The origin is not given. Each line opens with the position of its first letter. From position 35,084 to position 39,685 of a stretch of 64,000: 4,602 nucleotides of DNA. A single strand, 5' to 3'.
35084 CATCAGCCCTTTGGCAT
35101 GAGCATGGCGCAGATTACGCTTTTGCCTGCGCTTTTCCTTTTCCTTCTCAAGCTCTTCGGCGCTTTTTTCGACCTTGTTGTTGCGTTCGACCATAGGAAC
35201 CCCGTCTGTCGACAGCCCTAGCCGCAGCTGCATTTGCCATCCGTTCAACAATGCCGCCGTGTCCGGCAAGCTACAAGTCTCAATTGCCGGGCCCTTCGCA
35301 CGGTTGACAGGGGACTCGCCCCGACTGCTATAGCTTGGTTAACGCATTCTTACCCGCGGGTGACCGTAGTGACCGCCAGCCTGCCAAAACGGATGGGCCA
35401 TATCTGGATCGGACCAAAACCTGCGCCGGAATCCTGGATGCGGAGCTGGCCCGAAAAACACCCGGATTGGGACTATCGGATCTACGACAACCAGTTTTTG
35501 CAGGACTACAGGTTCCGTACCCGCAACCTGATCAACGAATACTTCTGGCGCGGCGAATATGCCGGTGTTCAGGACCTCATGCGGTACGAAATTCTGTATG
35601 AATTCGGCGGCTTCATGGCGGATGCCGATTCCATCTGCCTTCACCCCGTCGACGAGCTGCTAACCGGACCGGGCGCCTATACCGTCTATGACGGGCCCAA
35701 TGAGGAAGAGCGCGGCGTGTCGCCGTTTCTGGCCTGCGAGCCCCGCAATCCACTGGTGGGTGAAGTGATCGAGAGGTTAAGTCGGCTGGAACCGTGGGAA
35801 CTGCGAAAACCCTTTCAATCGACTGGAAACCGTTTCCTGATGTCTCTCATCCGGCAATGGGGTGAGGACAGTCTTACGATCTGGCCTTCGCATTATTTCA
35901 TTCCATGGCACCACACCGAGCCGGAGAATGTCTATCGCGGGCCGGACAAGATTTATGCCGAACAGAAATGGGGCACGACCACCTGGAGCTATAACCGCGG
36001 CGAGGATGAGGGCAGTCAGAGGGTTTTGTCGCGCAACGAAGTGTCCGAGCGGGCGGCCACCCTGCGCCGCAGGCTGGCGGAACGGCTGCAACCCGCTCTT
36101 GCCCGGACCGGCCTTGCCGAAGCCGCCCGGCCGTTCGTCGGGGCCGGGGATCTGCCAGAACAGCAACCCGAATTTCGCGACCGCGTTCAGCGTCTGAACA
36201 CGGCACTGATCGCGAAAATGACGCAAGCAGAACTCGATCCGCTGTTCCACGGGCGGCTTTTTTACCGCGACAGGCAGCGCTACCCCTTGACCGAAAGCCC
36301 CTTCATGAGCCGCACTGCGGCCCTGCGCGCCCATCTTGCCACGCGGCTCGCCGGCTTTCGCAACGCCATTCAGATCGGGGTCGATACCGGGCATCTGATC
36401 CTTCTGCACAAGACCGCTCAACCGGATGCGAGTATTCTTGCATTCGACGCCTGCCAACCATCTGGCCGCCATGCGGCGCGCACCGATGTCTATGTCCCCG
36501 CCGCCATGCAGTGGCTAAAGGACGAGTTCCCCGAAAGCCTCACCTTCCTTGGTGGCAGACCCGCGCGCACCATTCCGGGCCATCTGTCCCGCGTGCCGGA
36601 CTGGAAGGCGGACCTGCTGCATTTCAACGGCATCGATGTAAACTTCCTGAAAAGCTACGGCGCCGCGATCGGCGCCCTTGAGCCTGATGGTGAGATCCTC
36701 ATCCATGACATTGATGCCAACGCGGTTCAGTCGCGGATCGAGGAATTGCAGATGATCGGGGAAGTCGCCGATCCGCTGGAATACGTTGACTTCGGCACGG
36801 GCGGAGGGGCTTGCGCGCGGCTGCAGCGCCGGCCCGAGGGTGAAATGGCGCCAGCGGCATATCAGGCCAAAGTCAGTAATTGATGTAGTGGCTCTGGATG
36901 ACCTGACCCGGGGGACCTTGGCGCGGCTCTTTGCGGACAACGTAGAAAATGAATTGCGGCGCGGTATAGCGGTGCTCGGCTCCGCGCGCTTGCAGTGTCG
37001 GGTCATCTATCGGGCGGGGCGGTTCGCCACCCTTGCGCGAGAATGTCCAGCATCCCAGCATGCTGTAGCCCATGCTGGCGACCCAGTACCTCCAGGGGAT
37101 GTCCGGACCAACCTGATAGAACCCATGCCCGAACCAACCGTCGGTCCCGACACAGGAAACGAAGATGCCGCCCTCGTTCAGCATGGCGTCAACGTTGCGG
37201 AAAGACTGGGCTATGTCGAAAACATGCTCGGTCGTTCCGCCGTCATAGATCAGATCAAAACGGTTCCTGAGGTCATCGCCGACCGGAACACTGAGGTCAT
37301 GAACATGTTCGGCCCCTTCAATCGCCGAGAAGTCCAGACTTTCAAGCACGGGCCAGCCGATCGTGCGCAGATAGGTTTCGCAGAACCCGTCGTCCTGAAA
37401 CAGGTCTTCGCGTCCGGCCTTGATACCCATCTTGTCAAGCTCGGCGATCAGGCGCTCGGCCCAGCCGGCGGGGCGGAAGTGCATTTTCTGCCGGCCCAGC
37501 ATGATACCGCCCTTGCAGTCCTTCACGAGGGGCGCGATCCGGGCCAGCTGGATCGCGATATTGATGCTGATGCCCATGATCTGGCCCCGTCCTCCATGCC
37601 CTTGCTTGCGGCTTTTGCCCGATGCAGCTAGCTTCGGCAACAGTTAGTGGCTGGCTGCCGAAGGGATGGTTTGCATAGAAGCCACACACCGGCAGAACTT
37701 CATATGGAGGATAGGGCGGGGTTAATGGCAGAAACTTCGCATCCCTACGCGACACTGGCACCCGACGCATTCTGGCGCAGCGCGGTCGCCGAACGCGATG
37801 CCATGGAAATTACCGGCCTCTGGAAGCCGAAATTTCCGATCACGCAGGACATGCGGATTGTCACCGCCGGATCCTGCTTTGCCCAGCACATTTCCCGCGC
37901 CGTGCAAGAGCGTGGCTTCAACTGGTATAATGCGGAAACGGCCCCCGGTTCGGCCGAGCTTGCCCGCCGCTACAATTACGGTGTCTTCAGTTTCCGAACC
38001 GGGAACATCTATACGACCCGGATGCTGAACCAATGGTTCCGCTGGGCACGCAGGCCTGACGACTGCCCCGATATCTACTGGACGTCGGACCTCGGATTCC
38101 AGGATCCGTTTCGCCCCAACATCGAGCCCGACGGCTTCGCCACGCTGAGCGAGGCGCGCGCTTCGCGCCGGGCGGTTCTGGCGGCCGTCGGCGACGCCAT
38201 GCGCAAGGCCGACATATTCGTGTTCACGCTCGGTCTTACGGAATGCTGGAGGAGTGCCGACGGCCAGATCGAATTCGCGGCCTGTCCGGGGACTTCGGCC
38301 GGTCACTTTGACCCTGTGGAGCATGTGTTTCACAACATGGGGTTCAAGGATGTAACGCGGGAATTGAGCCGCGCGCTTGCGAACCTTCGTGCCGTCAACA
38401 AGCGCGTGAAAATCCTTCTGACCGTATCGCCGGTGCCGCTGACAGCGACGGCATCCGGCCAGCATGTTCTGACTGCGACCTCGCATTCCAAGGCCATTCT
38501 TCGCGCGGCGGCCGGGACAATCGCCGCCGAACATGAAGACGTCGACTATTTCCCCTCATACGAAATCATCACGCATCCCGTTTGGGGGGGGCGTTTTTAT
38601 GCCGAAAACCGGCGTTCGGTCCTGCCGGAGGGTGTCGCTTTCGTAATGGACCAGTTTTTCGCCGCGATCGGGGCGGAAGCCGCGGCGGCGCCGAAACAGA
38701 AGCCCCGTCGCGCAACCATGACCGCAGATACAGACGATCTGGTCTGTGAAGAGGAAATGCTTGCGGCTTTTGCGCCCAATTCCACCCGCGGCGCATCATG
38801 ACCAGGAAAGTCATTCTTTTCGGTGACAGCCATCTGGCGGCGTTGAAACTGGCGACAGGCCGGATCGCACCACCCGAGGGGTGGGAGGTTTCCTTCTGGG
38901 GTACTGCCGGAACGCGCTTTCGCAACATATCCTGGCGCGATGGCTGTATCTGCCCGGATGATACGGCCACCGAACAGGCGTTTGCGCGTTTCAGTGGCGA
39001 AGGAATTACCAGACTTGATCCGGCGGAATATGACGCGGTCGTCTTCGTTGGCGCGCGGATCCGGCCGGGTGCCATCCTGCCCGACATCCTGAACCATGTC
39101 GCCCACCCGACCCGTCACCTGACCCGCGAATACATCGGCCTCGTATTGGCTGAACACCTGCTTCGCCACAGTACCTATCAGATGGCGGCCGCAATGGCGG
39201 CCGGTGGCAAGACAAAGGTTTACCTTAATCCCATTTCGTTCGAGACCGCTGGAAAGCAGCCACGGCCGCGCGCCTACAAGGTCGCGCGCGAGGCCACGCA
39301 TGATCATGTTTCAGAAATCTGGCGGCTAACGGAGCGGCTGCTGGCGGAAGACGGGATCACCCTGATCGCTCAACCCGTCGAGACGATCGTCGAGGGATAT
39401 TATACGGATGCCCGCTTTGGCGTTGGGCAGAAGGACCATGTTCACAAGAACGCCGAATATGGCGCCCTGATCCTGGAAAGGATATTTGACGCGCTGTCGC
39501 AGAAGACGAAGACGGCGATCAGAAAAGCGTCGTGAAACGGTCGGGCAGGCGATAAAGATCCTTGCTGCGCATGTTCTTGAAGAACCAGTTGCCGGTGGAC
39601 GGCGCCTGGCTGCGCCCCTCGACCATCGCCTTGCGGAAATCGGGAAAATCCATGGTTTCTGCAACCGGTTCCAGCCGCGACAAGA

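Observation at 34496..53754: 19-kb glycosyltransferase/methyltransferase island with no priming enzyme, no exporter, no membrane protein and no sugar-nucleotide genes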

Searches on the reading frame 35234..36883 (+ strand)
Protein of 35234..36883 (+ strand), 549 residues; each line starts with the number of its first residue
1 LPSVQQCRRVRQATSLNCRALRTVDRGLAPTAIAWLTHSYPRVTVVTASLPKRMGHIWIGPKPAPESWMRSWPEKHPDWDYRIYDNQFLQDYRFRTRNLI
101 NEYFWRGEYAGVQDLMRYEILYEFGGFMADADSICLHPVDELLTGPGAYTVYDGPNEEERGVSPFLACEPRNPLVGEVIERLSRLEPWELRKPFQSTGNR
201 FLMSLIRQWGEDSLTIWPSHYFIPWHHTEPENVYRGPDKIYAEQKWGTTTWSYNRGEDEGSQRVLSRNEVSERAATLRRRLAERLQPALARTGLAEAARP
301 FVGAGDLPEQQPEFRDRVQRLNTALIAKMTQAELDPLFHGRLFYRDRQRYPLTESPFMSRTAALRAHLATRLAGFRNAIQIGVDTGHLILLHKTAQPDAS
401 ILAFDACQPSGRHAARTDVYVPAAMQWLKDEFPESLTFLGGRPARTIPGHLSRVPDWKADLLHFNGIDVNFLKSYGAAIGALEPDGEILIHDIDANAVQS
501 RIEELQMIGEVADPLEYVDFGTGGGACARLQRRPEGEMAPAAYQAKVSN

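Call 5: search_protein_families(library=pfam, proteins=[window:35234-36883:+], max_evalue=0.01)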
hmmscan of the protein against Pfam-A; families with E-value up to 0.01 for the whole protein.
window:35234-36883:+ (549 aa): 2 families
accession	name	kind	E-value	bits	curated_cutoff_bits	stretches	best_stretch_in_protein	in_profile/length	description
PF04488.21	Gly_transf_sug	-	3.3e-07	31.3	23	1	69-143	8-87/93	Glycosyltransferase sugar-binding region containing DXD motif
PF12919.13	TcdA_TcdB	-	0.0055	16.4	23.6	0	100-133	161-194/382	TcdA/TcdB catalytic glycosyltransferase domain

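Call 40: search_protein_families(library=ncbifam, proteins=[window:35438-36883:+], max_evalue=0.01)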
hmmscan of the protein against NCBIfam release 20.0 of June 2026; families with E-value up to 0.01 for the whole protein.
window:35438-36883:+ (481 aa): 0 families

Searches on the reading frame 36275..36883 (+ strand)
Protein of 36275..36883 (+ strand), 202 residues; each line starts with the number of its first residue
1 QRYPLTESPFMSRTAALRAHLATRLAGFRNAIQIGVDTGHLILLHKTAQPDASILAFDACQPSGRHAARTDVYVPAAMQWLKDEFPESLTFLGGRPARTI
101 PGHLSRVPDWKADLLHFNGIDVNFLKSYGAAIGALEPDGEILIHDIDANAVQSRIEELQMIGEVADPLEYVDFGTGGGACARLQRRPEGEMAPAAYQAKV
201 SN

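Call 86: search_protein_families(library=pfam, proteins=[window:36275-36883:+], max_evalue=1)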
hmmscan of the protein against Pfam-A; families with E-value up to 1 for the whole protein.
window:36275-36883:+ (202 aa): 0 families

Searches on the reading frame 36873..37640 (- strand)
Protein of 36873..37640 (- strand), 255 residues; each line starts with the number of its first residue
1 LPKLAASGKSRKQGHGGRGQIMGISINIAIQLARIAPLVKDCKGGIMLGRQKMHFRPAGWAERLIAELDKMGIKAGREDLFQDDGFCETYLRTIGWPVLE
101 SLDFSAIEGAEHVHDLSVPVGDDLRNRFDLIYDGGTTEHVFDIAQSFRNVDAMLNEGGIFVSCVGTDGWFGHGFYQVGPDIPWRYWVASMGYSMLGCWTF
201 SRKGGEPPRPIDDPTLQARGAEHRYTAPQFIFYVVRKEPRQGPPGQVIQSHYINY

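Call 5: search_protein_families(library=pfam, proteins=[window:36873-37640:-], max_evalue=0.01)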
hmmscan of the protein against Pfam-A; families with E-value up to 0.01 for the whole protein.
window:36873-37640:- (255 aa): 1 family
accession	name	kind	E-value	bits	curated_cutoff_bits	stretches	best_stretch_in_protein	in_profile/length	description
PF08242.18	Methyltransf_12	-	0.0012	20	30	1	113-160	48-98/98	Methyltransferase domain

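Call 86: search_protein_families(library=pfam, proteins=[window:36873-37577:-], max_evalue=1)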
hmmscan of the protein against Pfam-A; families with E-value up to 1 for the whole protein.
window:36873-37577:- (234 aa): 5 families
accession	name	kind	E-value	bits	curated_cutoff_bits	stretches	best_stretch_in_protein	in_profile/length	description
PF08242.18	Methyltransf_12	-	0.001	20.2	30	1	92-139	48-98/98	Methyltransferase domain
PF13489.12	Methyltransf_23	-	0.022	14.9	27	1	68-143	38-118/164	Methyltransferase domain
PF08241.18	Methyltransf_11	-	0.058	14.5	21.2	1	105-140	59-94/95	Methyltransferase domain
PF13847.12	Methyltransf_31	-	0.058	13.5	27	1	101-142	72-110/145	Methyltransferase domain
PF12112.13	DUF3579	-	0.25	12.3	25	1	30-50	13-33/90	Protein of unknown function (DUF3579)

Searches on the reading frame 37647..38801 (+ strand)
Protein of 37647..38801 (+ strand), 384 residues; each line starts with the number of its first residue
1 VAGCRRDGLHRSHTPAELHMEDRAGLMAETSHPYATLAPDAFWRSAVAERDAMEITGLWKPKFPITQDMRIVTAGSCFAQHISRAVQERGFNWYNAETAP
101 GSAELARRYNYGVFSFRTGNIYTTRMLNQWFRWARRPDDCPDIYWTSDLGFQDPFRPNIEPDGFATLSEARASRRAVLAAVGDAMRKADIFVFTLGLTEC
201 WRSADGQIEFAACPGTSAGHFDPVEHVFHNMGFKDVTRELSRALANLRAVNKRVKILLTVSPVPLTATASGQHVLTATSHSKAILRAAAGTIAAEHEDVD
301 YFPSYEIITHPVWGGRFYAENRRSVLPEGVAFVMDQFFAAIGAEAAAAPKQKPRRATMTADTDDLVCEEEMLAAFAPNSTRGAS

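Call 5: search_protein_families(library=pfam, proteins=[window:37647-38801:+], max_evalue=0.01)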
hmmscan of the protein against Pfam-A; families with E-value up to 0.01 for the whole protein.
window:37647-38801:+ (384 aa): 1 family
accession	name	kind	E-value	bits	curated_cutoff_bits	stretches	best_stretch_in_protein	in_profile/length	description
PF08885.17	GSCFA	-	9.6e-49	166.7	25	1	70-337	1-237/237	GSCFA family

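Call 103: search_protein_families(library=padloc, proteins=[window:37725-38801:+], max_evalue=0.001)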
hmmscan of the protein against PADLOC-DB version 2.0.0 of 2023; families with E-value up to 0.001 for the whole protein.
window:37725-38801:+ (358 aa): 0 families

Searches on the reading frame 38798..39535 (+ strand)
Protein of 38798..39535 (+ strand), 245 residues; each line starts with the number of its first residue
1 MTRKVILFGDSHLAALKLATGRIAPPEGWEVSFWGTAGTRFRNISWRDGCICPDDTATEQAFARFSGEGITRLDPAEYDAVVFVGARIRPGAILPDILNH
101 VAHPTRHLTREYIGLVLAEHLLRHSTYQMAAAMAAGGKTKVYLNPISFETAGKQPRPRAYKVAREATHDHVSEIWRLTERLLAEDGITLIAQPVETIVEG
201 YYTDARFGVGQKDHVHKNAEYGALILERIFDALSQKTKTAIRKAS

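Call 5: search_protein_families(library=pfam, proteins=[window:38798-39535:+], max_evalue=0.01)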
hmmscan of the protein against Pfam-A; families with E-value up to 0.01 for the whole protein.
window:38798-39535:+ (245 aa): 1 family
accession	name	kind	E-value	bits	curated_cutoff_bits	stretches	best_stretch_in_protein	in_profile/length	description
PF19040.6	SGNH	-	0.00035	20.8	27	1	4-152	25-153/248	SGNH domain (fused to AT3 domains)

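Call 86: search_protein_families(library=pfam, proteins=[window:38798-39535:+], max_evalue=1)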
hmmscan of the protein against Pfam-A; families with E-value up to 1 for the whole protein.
window:38798-39535:+ (245 aa): 1 family
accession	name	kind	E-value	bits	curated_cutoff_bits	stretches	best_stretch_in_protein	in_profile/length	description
PF19040.6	SGNH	-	0.00035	20.8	27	1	4-152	25-153/248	SGNH domain (fused to AT3 domains)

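Call 103: search_protein_families(library=padloc, proteins=[window:38798-39535:+], max_evalue=0.001)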
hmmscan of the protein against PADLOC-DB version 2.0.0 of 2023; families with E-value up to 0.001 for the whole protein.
window:38798-39535:+ (245 aa): 0 families
